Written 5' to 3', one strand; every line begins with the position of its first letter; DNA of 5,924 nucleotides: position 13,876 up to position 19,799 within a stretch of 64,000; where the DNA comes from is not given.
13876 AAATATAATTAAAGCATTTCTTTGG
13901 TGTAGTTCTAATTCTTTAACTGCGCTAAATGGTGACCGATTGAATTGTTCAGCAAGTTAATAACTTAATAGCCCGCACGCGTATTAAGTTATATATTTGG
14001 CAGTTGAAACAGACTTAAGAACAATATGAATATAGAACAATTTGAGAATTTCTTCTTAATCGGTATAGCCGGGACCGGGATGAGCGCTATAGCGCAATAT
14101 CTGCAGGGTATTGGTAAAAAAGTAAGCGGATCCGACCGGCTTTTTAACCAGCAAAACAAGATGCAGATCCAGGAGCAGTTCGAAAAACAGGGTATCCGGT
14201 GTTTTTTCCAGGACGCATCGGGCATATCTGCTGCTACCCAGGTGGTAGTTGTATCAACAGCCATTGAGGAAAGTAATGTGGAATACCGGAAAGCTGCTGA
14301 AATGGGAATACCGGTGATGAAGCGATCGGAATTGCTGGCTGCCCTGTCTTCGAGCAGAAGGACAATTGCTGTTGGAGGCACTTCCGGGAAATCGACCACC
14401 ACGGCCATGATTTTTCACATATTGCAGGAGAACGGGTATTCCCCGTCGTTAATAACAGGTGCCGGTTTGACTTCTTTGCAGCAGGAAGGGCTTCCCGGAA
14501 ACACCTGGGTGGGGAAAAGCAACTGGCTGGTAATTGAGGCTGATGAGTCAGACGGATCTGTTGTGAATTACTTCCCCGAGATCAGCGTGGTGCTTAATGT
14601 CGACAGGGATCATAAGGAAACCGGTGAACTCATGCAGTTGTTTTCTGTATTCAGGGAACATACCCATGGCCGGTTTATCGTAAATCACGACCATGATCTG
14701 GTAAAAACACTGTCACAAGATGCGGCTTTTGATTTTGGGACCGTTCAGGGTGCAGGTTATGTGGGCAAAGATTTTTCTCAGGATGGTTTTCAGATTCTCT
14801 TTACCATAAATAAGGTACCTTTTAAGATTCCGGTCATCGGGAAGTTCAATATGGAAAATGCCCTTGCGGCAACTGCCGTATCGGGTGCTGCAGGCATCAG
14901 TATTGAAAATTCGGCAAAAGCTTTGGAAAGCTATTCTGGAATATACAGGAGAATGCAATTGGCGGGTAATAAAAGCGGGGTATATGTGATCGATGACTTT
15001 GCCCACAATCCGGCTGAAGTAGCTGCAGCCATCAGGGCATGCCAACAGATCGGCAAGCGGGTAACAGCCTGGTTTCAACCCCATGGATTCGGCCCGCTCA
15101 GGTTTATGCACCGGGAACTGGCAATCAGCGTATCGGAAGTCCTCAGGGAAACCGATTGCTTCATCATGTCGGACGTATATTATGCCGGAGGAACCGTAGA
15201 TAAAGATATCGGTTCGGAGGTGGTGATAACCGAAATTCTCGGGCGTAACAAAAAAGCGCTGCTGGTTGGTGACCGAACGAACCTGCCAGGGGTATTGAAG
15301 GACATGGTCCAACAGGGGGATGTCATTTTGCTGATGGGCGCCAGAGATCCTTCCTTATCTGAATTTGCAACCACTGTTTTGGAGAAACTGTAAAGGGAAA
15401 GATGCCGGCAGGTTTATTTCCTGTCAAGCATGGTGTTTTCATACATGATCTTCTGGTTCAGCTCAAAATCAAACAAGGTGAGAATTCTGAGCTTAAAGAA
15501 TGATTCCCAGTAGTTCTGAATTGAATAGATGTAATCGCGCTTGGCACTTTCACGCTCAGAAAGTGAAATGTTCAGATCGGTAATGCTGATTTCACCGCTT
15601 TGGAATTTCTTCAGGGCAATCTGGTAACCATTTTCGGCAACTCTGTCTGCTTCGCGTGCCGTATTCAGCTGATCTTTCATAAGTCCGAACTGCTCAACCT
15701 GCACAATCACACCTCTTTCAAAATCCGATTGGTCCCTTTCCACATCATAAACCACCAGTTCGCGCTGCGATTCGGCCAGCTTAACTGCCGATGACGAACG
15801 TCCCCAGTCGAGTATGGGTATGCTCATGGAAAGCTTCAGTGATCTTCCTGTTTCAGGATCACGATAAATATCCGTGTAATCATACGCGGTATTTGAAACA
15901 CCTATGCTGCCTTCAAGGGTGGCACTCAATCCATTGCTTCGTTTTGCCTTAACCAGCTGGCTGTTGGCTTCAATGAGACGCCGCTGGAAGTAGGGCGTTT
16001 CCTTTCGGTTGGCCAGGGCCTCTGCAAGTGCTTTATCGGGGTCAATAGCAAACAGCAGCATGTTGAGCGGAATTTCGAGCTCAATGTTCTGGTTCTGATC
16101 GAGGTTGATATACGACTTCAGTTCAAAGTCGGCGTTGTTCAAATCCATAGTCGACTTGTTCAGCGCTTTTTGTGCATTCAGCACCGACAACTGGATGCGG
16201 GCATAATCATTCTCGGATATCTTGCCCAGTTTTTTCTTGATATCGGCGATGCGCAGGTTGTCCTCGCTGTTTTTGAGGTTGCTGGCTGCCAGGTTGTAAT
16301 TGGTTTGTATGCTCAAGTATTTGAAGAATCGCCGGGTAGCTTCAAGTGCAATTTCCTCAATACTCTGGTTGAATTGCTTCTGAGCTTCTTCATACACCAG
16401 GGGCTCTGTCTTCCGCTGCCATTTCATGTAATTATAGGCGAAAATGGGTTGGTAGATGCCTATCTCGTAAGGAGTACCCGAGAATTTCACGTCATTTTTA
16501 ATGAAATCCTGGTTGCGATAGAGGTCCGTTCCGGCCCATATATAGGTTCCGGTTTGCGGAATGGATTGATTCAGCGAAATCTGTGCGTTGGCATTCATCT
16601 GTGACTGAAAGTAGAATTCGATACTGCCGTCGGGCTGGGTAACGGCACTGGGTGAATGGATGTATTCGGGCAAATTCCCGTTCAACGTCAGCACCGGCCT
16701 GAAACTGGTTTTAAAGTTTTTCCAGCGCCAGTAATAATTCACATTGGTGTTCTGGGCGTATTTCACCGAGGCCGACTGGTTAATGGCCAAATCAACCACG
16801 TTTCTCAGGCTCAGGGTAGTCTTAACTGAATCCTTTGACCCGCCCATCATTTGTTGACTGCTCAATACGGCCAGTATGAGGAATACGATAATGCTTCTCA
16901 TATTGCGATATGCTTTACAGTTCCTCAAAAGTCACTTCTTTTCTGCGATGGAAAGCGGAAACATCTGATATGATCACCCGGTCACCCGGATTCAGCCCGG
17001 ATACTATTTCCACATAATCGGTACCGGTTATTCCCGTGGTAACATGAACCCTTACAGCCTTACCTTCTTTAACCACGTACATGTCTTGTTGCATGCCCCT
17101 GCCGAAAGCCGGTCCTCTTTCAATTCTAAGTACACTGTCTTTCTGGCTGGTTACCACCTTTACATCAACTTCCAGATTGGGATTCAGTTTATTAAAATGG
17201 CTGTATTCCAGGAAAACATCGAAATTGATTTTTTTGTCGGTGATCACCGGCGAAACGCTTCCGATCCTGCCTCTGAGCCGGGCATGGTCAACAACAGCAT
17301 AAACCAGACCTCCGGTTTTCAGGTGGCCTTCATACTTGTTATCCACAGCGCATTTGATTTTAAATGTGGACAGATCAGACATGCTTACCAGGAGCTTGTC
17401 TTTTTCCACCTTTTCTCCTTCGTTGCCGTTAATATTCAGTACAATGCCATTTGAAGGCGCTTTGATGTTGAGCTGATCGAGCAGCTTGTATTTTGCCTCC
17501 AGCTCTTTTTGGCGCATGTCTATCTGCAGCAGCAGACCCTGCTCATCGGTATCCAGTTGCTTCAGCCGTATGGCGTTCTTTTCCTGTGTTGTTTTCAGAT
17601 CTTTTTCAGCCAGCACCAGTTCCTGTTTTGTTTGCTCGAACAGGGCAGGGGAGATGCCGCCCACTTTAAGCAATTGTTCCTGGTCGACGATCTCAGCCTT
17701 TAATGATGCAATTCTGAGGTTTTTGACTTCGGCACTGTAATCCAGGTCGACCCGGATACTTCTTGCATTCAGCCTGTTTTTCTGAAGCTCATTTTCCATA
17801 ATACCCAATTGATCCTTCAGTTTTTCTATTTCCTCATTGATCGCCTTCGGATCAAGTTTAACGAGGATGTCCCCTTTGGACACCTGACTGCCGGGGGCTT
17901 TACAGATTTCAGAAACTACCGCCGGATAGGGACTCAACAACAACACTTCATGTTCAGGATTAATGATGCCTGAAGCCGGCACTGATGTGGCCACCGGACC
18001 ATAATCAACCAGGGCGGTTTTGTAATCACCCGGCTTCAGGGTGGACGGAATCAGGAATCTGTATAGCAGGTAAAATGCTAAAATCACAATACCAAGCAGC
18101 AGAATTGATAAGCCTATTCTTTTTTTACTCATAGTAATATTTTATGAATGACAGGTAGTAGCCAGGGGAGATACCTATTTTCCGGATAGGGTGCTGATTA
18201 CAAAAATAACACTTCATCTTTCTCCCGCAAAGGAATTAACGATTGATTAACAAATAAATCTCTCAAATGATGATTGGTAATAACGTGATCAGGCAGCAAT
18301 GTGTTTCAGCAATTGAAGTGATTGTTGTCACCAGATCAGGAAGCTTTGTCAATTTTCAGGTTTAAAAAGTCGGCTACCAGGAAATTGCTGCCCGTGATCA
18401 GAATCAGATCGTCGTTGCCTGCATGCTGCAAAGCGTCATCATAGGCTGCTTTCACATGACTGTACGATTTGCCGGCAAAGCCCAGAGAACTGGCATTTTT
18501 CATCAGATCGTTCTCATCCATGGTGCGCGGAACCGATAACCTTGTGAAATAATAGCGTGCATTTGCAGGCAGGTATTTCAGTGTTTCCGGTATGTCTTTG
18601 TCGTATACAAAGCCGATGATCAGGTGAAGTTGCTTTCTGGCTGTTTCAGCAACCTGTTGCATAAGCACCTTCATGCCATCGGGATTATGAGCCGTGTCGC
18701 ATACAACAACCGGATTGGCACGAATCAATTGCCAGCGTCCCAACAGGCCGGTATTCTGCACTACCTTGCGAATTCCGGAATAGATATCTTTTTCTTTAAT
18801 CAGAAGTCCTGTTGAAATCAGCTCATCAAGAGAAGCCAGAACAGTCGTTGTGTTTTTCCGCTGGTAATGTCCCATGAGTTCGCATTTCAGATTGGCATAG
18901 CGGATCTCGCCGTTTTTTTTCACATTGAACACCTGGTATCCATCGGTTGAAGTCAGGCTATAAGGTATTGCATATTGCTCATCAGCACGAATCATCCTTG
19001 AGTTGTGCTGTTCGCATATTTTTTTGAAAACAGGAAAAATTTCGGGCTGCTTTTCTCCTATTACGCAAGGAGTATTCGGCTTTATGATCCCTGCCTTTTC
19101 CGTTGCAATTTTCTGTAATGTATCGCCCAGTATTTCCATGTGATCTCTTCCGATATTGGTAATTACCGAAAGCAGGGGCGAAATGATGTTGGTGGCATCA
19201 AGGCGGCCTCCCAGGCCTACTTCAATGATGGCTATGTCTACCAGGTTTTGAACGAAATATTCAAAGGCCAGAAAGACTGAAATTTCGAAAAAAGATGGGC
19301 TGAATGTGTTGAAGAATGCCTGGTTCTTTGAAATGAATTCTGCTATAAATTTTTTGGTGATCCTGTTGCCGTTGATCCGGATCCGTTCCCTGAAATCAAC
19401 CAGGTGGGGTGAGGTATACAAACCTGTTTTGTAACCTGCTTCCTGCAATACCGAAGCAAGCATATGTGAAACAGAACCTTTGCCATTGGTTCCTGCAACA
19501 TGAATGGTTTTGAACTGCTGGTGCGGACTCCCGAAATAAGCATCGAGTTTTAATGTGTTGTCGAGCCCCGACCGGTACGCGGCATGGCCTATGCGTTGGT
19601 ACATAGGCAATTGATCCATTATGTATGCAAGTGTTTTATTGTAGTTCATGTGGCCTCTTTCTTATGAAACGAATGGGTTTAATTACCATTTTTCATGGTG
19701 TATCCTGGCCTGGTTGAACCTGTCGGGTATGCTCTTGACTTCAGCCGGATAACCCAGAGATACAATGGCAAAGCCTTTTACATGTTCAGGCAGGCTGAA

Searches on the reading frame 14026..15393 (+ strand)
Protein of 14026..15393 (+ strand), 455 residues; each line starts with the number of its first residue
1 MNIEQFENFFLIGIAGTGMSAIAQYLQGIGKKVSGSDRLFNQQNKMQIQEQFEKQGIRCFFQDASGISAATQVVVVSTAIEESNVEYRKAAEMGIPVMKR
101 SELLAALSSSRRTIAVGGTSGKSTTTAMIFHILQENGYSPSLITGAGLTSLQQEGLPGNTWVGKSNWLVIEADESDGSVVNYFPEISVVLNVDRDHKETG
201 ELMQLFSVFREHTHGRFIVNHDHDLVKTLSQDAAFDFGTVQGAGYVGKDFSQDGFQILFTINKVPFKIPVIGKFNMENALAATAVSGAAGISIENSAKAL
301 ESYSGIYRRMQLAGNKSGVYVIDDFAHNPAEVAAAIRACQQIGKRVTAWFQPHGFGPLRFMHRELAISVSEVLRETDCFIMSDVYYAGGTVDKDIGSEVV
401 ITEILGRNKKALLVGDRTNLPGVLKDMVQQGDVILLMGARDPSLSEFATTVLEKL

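Call 90: search_protein_families(library=pfam, proteins=[window:14026-15393:+], max_evalue=0.00001)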
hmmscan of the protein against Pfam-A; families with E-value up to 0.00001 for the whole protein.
window:14026-15393:+ (455 aa): 3 families
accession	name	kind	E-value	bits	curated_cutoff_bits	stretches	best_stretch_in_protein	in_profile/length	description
PF01225.30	Mur_ligase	-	1e-15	58.3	21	1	12-111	5-94/95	Mur ligase family, catalytic domain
PF08245.18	Mur_ligase_M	-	4.6e-14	53.3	24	1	116-285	1-199/200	Mur ligase middle domain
PF02875.26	Mur_ligase_C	-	6.4e-13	50.1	28.4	1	308-440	1-127/127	Mur ligase, glutamate ligase domain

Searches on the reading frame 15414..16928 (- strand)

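Call 90: search_protein_families(library=pfam, proteins=[window:15414-16928:-], max_evalue=0.00001)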
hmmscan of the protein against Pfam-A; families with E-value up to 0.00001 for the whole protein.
window:15414-16928:- (504 aa): 1 family
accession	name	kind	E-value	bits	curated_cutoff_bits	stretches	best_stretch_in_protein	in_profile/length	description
PF02321.23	OEP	-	7.2e-36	124.2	22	2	298-483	2-185/187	Outer membrane efflux protein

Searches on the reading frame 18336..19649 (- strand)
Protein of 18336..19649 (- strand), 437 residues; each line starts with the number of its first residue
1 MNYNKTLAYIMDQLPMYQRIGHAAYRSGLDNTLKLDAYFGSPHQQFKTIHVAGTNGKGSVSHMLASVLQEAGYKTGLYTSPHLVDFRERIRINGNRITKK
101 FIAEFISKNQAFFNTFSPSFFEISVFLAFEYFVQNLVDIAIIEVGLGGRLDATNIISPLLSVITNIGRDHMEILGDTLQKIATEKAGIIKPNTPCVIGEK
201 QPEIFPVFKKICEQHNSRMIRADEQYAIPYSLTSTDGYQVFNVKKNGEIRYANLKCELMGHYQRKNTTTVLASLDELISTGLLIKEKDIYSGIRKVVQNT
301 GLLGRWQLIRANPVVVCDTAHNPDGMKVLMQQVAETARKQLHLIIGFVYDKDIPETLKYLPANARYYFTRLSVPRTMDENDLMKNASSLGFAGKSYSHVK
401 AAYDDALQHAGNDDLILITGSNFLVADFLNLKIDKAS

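Call 90: search_protein_families(library=pfam, proteins=[window:18336-19649:-], max_evalue=0.00001)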
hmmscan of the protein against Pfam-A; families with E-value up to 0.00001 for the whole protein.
window:18336-19649:- (437 aa): 2 families
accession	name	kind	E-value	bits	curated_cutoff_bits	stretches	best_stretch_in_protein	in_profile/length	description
PF02875.26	Mur_ligase_C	-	3.1e-18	67.2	28.4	1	304-421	1-126/127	Mur ligase, glutamate ligase domain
PF08245.18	Mur_ligase_M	-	3.6e-15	56.9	24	1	51-273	1-199/200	Mur ligase middle domain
